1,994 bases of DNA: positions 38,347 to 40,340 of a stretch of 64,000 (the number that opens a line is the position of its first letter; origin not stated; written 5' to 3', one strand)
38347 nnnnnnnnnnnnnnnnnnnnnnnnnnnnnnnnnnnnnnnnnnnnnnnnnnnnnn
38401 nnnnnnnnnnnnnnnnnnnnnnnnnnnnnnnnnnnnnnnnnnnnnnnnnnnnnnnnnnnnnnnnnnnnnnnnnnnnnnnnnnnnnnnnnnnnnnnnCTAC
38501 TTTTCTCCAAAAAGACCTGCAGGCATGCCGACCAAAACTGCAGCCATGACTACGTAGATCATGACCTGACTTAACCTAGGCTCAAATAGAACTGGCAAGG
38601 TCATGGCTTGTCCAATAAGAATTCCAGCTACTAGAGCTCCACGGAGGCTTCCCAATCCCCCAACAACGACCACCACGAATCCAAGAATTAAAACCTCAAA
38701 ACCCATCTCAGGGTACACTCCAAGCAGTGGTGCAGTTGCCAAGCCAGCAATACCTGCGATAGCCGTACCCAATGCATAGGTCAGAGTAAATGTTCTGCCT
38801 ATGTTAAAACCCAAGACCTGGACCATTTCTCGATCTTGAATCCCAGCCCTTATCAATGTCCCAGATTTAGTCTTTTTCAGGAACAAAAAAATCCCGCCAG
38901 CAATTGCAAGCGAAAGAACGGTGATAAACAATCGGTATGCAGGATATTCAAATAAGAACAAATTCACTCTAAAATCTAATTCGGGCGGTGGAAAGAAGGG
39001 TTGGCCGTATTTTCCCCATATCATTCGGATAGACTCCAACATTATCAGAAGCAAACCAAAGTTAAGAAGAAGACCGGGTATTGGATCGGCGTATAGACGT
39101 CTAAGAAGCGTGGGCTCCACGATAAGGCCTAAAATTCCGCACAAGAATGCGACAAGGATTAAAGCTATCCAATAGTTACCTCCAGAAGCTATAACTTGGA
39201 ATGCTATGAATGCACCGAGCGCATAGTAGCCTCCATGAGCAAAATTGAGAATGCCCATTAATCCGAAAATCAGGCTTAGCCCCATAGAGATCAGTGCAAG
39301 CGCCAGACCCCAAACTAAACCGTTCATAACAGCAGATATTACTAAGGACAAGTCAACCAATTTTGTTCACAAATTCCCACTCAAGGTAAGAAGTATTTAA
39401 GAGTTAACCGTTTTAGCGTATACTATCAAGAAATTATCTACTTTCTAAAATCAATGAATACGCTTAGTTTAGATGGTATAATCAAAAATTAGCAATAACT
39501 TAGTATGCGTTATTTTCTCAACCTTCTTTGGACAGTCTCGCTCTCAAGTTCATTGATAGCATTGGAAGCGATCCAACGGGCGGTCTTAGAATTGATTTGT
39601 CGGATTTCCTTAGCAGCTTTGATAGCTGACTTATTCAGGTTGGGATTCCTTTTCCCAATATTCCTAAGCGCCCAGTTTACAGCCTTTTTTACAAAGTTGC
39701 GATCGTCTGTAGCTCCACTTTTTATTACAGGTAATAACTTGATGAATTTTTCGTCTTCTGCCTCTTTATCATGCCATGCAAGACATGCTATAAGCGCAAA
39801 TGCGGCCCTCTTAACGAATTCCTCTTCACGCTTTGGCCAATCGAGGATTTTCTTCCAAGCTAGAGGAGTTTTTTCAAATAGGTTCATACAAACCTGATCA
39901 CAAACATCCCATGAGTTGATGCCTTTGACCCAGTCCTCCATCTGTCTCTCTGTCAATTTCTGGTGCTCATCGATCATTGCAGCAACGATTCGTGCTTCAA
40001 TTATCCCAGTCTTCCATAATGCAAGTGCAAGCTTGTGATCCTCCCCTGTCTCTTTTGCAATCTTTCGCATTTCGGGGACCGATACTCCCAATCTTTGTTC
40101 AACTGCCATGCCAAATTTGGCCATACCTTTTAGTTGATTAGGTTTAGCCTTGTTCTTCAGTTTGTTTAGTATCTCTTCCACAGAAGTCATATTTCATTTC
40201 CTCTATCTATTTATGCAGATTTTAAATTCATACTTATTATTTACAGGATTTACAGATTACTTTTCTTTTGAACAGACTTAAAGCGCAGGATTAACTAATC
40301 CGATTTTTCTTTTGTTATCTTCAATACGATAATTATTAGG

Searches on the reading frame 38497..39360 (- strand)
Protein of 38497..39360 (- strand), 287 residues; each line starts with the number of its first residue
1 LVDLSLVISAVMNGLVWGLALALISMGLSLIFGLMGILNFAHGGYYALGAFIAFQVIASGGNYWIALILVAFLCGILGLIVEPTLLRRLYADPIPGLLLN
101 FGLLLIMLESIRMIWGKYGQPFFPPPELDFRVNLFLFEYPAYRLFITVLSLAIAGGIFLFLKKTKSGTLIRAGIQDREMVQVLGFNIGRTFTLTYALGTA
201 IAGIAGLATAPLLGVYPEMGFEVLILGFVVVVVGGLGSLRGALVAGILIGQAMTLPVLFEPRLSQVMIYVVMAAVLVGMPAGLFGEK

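Call 25: search_protein_families(library=pfam, proteins=[window:38497-39360:-], max_evalue=0.00001)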
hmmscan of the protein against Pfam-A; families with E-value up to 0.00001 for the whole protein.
window:38497-39360:- (287 aa): 1 family
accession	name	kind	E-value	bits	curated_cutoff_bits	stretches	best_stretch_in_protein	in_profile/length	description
PF02653.21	BPD_transp_2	-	3.7e-37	128.4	26.8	1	12-276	3-269/269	Branched-chain amino acid transport system / permease component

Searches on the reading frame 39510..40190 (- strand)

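Call 25: search_protein_families(library=pfam, proteins=[window:39510-40190:-], max_evalue=0.00001)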
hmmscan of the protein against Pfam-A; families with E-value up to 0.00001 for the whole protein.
window:39510-40190:- (226 aa): 1 family
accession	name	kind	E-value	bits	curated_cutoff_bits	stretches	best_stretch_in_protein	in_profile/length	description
PF08713.17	DNA_alkylation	-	7.6e-36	124.2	21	1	8-212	2-210/213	DNA alkylation repair enzyme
